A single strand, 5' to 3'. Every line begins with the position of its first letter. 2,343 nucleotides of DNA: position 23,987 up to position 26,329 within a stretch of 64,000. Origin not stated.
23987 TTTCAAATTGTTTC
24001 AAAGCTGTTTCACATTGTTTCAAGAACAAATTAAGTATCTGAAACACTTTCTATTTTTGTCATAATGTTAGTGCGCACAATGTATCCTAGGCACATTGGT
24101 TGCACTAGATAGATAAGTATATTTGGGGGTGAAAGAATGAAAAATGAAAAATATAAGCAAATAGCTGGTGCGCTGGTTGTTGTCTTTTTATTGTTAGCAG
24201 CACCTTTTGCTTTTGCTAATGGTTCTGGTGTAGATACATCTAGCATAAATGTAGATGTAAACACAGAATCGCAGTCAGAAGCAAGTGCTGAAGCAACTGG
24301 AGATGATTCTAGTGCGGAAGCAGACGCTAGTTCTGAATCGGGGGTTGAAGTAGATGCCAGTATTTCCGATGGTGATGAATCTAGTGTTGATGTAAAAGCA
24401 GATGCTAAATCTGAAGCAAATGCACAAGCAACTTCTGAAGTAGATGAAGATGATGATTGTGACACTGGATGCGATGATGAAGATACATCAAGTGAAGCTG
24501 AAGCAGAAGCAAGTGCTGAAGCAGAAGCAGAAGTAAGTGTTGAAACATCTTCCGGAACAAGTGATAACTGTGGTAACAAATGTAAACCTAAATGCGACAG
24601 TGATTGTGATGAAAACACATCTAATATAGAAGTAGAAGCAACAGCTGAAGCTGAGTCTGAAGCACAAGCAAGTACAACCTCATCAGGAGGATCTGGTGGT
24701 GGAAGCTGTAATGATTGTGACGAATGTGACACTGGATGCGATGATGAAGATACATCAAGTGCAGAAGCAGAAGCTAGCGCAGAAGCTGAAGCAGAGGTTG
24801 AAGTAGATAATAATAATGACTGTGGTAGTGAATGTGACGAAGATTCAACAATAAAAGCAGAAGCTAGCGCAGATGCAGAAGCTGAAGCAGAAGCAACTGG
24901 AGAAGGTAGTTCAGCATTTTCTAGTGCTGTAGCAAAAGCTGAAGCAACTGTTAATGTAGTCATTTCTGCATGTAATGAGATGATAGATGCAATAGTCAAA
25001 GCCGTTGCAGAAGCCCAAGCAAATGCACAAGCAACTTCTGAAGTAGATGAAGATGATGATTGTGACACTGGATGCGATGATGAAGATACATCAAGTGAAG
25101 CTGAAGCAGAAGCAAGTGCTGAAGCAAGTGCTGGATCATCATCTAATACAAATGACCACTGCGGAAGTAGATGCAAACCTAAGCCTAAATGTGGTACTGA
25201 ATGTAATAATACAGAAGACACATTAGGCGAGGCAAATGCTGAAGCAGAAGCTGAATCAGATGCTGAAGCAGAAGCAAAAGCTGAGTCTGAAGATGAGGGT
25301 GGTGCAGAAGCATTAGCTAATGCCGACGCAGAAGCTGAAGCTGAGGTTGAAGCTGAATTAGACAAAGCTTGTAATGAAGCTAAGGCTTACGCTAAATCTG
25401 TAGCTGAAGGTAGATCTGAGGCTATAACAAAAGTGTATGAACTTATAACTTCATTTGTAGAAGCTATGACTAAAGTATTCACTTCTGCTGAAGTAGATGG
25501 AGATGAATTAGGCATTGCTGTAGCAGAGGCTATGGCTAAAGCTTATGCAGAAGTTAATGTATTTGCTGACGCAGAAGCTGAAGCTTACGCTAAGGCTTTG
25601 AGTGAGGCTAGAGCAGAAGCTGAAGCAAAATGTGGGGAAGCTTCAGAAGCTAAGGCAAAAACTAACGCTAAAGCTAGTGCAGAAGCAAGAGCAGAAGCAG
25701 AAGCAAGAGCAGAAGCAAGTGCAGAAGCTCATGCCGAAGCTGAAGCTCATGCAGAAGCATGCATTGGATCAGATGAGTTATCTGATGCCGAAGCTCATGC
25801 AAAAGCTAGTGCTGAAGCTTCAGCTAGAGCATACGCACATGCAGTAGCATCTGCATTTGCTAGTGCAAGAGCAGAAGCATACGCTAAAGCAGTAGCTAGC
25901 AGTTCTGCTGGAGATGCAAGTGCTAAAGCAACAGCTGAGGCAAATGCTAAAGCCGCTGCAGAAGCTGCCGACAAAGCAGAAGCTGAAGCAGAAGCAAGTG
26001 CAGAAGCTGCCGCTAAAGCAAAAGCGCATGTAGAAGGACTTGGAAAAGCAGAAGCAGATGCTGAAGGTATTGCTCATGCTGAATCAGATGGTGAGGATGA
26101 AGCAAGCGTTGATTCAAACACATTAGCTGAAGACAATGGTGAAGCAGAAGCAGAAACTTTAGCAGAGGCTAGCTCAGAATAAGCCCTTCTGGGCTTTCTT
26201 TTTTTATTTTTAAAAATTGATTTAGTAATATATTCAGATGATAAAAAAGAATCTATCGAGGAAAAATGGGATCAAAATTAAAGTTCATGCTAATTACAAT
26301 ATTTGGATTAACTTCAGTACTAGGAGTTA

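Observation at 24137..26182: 681-aa secreted hyperacidic protein with metallothionein-like Cys clusters, no recognisable family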

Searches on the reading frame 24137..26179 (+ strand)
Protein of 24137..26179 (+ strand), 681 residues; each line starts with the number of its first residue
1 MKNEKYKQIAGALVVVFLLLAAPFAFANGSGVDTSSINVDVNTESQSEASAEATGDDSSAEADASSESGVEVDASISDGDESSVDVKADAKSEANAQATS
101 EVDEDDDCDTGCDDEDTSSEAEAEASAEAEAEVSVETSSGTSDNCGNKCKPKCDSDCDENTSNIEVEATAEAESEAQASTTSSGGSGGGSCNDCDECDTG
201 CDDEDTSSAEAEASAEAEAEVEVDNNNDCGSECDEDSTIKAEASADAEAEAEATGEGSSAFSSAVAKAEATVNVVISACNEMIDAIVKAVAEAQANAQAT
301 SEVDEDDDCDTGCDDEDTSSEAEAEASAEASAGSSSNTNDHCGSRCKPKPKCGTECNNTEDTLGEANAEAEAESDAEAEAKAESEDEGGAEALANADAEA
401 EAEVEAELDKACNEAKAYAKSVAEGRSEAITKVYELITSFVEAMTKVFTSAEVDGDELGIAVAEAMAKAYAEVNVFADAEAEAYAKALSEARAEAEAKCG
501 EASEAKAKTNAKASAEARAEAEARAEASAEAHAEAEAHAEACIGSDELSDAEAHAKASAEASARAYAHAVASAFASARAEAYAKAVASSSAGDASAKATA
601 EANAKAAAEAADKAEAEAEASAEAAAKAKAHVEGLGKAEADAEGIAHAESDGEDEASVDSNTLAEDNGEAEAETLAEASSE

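Call 6: search_protein_families(library=pfam, proteins=[window:24137-26179:+], max_evalue=0.1)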
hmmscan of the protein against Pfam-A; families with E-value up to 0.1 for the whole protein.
window:24137-26179:+ (681 aa): 0 families

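Call 7: search_solved_structures(query=window:24137-26179:+, max_evalue=1)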
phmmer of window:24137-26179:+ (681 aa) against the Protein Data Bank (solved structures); distinct sequences matched with E-value up to 1: 9.
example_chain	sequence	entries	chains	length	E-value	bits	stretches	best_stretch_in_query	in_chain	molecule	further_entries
9ynu_B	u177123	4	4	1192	8.2e-08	35.2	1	485-627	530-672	Spt20-like SEP domain-containing protein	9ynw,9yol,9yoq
7abf_A4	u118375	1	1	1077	0.00015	24.5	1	480-607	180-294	Transcription elongation regulator 1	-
7abg_A4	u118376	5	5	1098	0.00015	24.4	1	480-607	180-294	Transcription elongation regulator 1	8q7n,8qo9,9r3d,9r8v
7uic_o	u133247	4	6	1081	0.00046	22.8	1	474-540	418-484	Mediator of RNA polymerase II transcription subunit 15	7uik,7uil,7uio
7nfx_b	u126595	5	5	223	0.0015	21.1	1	571-658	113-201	60S ribosomal protein L29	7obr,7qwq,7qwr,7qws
11he_29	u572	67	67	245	0.0031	20.1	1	515-625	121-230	Large ribosomal subunit protein eL29 | eL29 | 60S ribosomal protein L29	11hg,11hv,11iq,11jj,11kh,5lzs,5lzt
6d90_b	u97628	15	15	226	0.0038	19.8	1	532-650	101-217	eL29 | 60S ribosomal protein L29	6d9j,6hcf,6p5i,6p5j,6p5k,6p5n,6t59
9y6s_7C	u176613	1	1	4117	0.11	15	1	349-440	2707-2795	Dynein heavy chain, putative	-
2fel_A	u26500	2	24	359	0.56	12.6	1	450-497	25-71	3-carboxy-cis,cis-muconate lactonizing enzyme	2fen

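Call 9: find_encoding_contigs(protein=window:24137-26179:+, flank=10000, max_places=6)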
Protein window:24137-26179:+ (681 aa): no gene with exactly this product is on record in the collection.

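Call 10: find_homologous_proteins(query=window:24137-26179:+, max_evalue=0.001)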
Query window:24137-26179:+ (681 aa): 18 proteins with E <= 0.001 among 8000 candidates.
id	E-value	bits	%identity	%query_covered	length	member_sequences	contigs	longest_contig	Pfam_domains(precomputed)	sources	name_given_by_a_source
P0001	1.6e-14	72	-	-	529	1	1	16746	PF02881.25,PF13401.13,PF00448.29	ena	-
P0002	2.8e-14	71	-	-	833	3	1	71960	-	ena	-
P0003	8.6e-12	63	-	-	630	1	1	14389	-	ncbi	-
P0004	1.6e-9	56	-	-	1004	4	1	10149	-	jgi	jgi:hypothetical protein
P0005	8.3e-6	44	-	-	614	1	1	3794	PF03496.21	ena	-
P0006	1.7e-5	42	36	19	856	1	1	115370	PF05170.21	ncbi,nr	ncbi:MAG TPA: hypothetical protein VHE58_11315 [Burkholderiales bacterium]|nr:hypothetical protein [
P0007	2.7e-5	42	-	-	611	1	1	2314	-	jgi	-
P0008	2.8e-5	42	-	-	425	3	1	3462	PF01471.24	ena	-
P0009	1.1e-4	40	-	-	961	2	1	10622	-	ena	-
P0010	1.2e-4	40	-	-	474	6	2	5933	-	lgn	-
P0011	1.7e-4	39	-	-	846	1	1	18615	-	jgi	jgi:hypothetical protein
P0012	1.8e-4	39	-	-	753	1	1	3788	-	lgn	-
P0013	1.9e-4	39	-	-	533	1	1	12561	PF08017.17,PF02985.29,PF03130.23,PF13513.13,PF13646.13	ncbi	-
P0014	2.3e-4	39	-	-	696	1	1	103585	PF02881.25,PF13401.13,PF00448.29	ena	-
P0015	4.6e-4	38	45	24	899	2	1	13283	PF07714.24,PF00069.32,PF01471.24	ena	-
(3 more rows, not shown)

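Call 22: search_protein_families(library=ncbifam, proteins=[window:24137-26179:+], max_evalue=0.01)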
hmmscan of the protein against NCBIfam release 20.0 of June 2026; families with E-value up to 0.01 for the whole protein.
window:24137-26179:+ (681 aa): 0 families

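Call 34: predict_structure(protein=window:24137-26179:+)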
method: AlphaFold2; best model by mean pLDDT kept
length: 681 residues; sequences in the alignment: 1
mean_pLDDT: 48.7   pTM: 0.32
mean pLDDT of the five models: 48.7, 47.4, 45.0, 43.7, 40.3
residues with pLDDT >= 90: 0; 70-90: 62; 50-70: 237; < 50: 382
segments of 3 or more residues with pLDDT < 50: 1-5, 22-107, 109-189, 191-197, 199-257, 298-305, 312-319, 321-349, 351-386, 543-548, 550-552, 557-559, 561-563, 565-567, 589-592, 646-652, 654-656, 658-660, 663-665, 667-681
pLDDT, mean of each block of 10 residues (from residue 1): 50 57 45 36 35 35 34 36 33 32 44 41 30 30 33 36 28 28 38 41 38 27 35 37 34 43 56 60 64 56 48 45 35 35 39 38 42 43 50 66 75 76 67 68 64 59 64 66 71 76 75 71 67 57 48 48 50 53 54 54 63 59 56 57 50 46 48 43 36
secondary structure, 60 per line:
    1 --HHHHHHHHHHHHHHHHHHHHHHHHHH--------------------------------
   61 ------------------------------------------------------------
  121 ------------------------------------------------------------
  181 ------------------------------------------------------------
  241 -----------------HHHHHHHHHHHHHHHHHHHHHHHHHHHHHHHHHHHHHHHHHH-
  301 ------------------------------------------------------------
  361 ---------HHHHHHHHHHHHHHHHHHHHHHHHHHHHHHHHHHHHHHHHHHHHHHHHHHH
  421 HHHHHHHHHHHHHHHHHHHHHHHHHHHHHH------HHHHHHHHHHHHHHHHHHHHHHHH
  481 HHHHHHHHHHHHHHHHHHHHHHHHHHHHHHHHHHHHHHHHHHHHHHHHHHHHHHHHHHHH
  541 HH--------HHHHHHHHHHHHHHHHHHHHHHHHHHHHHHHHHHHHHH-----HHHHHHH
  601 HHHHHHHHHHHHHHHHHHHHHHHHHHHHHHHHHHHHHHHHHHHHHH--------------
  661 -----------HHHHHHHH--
elements in order (helices of 4 or more, strands of 3 or more residues): H3-28 H258-299 H370-450 H457-542 H551-588 H594-646 H672-679
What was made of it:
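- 24137..24217 (+): Sec-type signal peptide (residues 1-27, predicted cleavage AFA|NG). AF2 helix 3-28 (call 34).
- On 4Fe-4S ferredoxin-type domain: The region is predicted disordered (call 34).
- Closest known: Ala/charged helical low-complexity linkers. Same: Such tracts are generally regarded as helical, as AF2 draws for residues 370-646 (call 34).
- AF2 shows no structure for the N-terminal half and helices for residues 370-646 (call 34).
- Tried and rejected: The AF2 single-sequence model (call 34) has low confidence.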

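Call 47: fold_search(model_id=the predicted structure, library=pdb)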
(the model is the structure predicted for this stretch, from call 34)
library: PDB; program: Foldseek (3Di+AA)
matches with E <= 10: 99; with E <= 0.001: 0
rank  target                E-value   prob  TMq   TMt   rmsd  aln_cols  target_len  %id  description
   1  9jz0_0                1.7e+00  0.25  0.12  0.44   5.9       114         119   12  portal-tail complex of DNA-ejected T7 (released 2024-12-11)
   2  9dir_A                2.0e+00  0.08  0.06  0.21  20.4       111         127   26  Cryo-EM structure of the heme/hemoglobin transporter ChuA, in complex with de novo designed binder G7 (released 2025-05-21)
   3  7nsu_D                2.2e+00  0.12  0.08  0.12  10.8       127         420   21  ColicinE9 intact translocation complex (released 2021-08-11)
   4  3uul_A                2.4e+00  0.15  0.07  0.38  18.6       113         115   14  Crystal Structure of first N-terminal utrophin spectrin repeat (released 2012-09-19)
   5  4ovu_B                3.0e+00  0.25  0.13  0.29   7.1       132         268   14  Crystal Structure of p110alpha in complex with niSH2 of p85alpha (released 2014-09-03)
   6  3fpp_A                3.0e+00  0.12  0.09  0.19   6.4        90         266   18  Crystal structure of E.coli MacA (released 2009-04-28)
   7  9cpc_3Q               3.2e+00  0.16  0.12  0.42   7.0       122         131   12  Atomic model of porcine brain ventricles cilia doublet microtubule (48-nm periodicity) (released 2024-10-23)
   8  5sxc_B                3.2e+00  0.16  0.12  0.32   7.7       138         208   14  Crystal Structure of PI3Kalpha in complex with fragment 8 (released 2017-02-15)
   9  8i7r_D5               3.2e+00  0.13  0.10  0.35   7.1       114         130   11  In situ structure of axonemal doublet microtubules in mouse sperm with 48-nm repeat (released 2023-10-11)
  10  8i7r_B9               3.2e+00  0.09  0.09  0.34   9.1       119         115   14  In situ structure of axonemal doublet microtubules in mouse sperm with 48-nm repeat (released 2023-10-11)
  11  7ey7_A                3.6e+00  0.35  0.13  0.63   3.9       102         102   13  bacteriophage T7 tail complex (released 2021-09-22)
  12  1jch_A                3.6e+00  0.13  0.12  0.16  13.1       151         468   19  Crystal Structure of Colicin E3 in Complex with its Immunity Protein (released 2001-11-30)
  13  2b5u_A                3.6e+00  0.13  0.12  0.15  10.9       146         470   17  Crystal Structure Of Colicin E3 V206C Mutant In Complex With Its Immunity Protein (released 2006-11-07)
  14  5sxe_B                3.8e+00  0.14  0.12  0.29   7.4       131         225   13  Crystal Structure of PI3Kalpha in complex with fragments 19 and 28 (released 2017-02-15)
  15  6mdm_H                3.8e+00  0.09  0.08  0.32  35.6       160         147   14  The 20S supercomplex engaging the SNAP-25 N-terminus (class 1) (released 2018-09-19)
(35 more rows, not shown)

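Call 68: list_cluster_members(proteins=[window:24137-26179:+, P0019, window:26266-26568:+, window:26891-28450:+])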
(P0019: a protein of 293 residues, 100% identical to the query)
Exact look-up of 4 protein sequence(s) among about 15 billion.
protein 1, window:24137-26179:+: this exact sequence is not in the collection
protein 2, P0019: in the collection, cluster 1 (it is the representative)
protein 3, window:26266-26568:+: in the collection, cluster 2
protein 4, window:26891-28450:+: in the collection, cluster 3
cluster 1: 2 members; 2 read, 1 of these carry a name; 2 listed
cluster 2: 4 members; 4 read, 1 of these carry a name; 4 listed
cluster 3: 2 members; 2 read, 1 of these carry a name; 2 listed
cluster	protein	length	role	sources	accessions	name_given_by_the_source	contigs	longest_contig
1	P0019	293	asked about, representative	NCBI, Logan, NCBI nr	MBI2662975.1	MarR family transcriptional regulator [Candidatus Woesearchaeota archaeon]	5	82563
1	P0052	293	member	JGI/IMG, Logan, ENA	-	-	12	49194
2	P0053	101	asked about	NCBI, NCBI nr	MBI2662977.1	hypothetical protein HYX15_00395 [Candidatus Woesearchaeota archaeon] | hypothetical protein [Candidatus Woesearchaeota archaeon]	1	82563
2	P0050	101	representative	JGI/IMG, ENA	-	-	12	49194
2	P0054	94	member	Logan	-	-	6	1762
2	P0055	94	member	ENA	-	-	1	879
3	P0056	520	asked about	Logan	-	-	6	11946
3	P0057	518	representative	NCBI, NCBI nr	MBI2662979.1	PepSY domain-containing protein [Candidatus Woesearchaeota archaeon]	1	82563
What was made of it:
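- Tried and rejected: An exact-sequence look-up of the target (calls 9, 68) shows it is not in the protein collection, although its neighbours are.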

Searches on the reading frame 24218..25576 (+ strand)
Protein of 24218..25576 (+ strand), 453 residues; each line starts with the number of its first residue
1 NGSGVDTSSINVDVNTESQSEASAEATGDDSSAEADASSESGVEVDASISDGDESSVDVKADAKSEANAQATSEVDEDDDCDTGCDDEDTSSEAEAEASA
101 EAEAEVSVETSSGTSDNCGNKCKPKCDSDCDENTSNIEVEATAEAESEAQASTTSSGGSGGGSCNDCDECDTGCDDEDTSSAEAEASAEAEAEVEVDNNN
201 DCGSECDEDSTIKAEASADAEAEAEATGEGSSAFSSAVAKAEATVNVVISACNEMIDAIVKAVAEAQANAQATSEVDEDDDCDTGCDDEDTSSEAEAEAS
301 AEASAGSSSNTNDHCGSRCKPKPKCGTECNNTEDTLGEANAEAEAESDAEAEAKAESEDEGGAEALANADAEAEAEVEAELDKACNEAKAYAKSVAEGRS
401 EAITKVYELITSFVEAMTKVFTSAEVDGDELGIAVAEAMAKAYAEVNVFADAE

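Call 23: search_protein_representatives(protein=window:24218-25576:+)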
Query: 453 residues. Proteins with E-value up to 0.001 (for the whole library): 0; up to 1e-10: 0; up to 1e-30: 0. The best 0 are listed.
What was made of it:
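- Closest known: Ala/charged helical low-complexity linkers. Different: The hits are compositional, not homologous: their Pfam domains are unrelated, and residues 28-480 find nothing (call 23).
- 0 hits at E <= 1e-3 among 1.84e9 representative proteins with residues 28-480 (call 23).
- Tried and rejected: Exhaustive HMMER search with residues 28-480 against 1.84e9 representatives gave 0 hits (call 23).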

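Call 26: find_related_loci(query=window:24218-25576:+, collection=metagenome_contigs, flank=10000)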
Query window:24218-25576:+ (453 aa) in metagenome_contigs; peptide patterns used: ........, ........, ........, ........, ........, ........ (x = any residue, [..] = any of these).
107 stretches matched a pattern; 2 encode a relative of the query (tblastn E <= 1e-3); 2 distinct loci.
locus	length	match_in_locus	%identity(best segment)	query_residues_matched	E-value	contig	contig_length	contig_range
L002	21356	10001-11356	96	1-453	0e+0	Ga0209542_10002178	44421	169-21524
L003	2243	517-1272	84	1-453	2e-69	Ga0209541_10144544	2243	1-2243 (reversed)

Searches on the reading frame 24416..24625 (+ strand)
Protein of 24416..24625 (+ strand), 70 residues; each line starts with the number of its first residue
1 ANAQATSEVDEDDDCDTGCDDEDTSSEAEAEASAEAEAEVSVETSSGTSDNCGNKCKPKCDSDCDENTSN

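Call 69: search_protein_families(library=pfam, proteins=[window:24416-24625:+], max_evalue=10)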
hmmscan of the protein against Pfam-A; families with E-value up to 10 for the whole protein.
seq(70 aa): 1 family
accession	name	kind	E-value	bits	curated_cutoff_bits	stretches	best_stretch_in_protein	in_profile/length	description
PF02363.24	C_tripleX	-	0.72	10.6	22.9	1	51-65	2-16/17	Cysteine rich repeat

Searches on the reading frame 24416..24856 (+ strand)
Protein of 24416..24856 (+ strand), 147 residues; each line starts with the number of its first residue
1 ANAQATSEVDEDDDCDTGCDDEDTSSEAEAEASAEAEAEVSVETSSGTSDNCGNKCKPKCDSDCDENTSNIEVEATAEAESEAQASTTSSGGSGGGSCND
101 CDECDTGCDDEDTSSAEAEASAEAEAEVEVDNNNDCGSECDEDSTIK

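Call 70: search_solved_structures(query=window:24416-24856:+, max_evalue=10)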
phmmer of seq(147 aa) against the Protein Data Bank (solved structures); distinct sequences matched with E-value up to 10: 1.
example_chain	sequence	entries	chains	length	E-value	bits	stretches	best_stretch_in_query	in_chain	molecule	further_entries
4myz_A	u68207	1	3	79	0.89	13.4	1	67-103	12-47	CurK, CurL fusion protein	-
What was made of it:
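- Only low-complexity hits in PDB sequences (calls 7, 70).
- Tried and rejected: PDB sequence searches (calls 7, 70) gave low-complexity or noise hits only.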

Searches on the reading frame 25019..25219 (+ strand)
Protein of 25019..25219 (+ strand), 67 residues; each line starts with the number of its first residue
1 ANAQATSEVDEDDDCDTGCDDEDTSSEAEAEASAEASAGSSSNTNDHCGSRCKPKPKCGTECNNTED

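Call 69: search_protein_families(library=pfam, proteins=[window:25019-25219:+], max_evalue=10)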
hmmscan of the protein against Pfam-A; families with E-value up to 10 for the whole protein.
seq(67 aa): 1 family
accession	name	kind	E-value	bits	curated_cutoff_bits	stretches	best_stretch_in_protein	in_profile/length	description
PF23048.1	SH3-A_UBE2O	-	4.8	8.5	24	1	8-54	28-68/95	UBE2O, N-terminal SH3-A domain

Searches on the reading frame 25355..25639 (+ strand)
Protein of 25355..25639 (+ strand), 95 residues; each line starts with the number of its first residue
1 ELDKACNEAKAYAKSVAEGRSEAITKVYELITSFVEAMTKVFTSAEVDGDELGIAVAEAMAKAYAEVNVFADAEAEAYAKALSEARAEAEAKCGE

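Call 69: search_protein_families(library=pfam, proteins=[window:25355-25639:+], max_evalue=10)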
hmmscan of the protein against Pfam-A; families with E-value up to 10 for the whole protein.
seq(95 aa): 7 families
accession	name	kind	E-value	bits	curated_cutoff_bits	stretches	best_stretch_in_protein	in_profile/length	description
PF02431.20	Chalcone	-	0.0035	17.2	27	1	21-80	66-125/203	Chalcone-flavanone isomerase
PF23191.1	WH_MCM3_C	-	0.031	14.9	27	1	32-85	9-64/77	MCM3-like, winged helix domain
PF01906.23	YbjQ_1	-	0.072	14.2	23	1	58-91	30-63/103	Putative heavy-metal-binding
PF15999.10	DUF4774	-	0.087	13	25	1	53-90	17-54/56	Domain of unknown function (DUF4774)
PF12042.13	RP1-2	-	0.1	12.9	25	1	21-88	30-99/166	Tubuliform egg casing silk strands structural domain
PF21777.3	SDR-like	-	0.25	12.5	24.7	1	14-82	12-82/98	Short chain dehydrogenase-like protein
PF00691.25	OmpA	-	1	10.2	27.2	1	57-89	21-59/98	OmpA family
